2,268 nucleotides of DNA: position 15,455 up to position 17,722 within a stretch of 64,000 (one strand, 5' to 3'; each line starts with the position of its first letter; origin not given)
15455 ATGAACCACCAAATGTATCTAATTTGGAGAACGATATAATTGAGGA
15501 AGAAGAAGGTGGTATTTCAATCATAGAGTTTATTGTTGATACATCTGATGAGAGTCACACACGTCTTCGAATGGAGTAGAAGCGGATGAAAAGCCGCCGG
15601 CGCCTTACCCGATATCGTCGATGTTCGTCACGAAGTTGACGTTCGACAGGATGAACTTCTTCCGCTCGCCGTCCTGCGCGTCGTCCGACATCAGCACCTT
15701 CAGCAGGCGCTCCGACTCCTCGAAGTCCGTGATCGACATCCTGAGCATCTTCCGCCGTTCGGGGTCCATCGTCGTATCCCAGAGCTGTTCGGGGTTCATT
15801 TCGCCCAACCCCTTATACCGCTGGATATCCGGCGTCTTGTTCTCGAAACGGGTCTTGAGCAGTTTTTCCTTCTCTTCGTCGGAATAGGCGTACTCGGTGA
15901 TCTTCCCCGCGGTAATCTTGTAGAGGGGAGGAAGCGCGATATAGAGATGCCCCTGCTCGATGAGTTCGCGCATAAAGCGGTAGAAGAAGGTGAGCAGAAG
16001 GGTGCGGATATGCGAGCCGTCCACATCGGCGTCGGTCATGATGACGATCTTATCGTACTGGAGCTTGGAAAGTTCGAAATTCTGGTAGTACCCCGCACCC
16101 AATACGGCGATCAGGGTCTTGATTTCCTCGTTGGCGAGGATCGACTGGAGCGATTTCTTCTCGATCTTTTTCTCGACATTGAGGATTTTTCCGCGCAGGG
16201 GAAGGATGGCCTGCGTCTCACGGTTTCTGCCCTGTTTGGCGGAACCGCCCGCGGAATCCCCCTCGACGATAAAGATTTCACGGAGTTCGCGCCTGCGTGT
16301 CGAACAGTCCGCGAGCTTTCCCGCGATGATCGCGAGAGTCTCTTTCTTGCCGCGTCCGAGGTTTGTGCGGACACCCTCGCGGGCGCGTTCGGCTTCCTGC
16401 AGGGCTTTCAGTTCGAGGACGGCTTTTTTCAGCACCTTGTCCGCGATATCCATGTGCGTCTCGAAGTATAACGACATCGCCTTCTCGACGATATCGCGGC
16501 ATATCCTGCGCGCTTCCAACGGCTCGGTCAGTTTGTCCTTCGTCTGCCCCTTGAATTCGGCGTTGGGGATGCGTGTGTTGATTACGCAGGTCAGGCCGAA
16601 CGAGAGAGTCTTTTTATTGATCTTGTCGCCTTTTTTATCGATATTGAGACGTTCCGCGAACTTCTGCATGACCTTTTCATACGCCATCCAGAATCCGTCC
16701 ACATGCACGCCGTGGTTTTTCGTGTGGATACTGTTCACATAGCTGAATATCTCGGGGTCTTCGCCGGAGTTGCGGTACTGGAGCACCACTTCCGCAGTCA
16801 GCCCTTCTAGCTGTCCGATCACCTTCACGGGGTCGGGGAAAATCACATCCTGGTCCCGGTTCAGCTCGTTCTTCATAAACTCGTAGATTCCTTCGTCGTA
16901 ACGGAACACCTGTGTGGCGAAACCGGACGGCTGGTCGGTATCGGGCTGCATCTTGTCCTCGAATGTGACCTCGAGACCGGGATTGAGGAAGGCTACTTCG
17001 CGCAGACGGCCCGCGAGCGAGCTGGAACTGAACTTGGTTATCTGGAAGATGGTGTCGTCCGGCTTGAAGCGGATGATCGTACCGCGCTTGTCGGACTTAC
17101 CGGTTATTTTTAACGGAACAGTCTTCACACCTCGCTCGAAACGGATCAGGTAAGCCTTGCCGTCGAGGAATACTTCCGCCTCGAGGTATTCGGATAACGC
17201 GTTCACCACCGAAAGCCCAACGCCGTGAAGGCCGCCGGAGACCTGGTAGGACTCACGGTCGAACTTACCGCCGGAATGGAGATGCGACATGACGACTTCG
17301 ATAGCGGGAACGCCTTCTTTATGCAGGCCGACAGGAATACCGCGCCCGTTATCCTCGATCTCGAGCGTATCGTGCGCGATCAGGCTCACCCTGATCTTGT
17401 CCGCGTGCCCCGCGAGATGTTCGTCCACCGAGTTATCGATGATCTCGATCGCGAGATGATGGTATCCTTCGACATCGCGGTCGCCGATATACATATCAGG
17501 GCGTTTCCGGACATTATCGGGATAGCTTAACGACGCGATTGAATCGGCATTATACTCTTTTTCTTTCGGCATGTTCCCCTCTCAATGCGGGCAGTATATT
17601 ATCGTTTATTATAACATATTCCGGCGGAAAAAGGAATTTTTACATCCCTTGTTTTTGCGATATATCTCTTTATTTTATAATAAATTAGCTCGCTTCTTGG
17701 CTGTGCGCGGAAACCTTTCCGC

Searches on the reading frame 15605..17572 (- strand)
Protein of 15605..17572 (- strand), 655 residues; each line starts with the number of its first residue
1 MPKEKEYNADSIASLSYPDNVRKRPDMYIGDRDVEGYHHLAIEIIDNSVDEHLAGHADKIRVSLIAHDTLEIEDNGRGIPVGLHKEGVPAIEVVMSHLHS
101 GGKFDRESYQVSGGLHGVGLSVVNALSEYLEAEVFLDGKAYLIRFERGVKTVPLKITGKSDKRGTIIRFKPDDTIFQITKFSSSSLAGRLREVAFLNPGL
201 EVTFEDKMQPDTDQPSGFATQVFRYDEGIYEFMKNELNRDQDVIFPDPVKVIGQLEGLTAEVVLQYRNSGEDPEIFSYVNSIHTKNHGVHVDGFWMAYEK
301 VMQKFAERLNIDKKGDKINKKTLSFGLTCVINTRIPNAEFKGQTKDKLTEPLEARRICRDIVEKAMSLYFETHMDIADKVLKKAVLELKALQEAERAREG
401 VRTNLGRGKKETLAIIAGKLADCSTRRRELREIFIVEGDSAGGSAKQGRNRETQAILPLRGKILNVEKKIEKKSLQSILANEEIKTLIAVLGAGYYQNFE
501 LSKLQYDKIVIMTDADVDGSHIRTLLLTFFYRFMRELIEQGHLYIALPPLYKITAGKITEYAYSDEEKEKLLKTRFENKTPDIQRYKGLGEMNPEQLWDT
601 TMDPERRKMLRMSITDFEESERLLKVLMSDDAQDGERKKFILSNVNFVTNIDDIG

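Call 101: search_protein_families(library=pfam, proteins=[window:15605-17572:-], max_evalue=0.001)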
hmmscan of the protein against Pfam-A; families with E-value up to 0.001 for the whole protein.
window:15605-17572:- (655 aa): 4 families
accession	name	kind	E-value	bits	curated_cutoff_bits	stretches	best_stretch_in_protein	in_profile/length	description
PF00204.31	DNA_gyraseB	-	4.8e-36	124.3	27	1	228-399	1-172/173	DNA gyrase B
PF00986.26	DNA_gyraseB_C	-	9.1e-24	83.8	29.8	1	579-641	2-62/63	DNA gyrase B subunit, carboxyl terminus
PF01751.28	Toprim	-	8.4e-21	74.4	23.1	1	432-546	1-94/96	Toprim domain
PF02518.31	HATPase_c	-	4.5e-16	59.7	26.4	1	33-173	2-109/111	Histidine kinase-, DNA gyrase B-, and HSP90-like ATPase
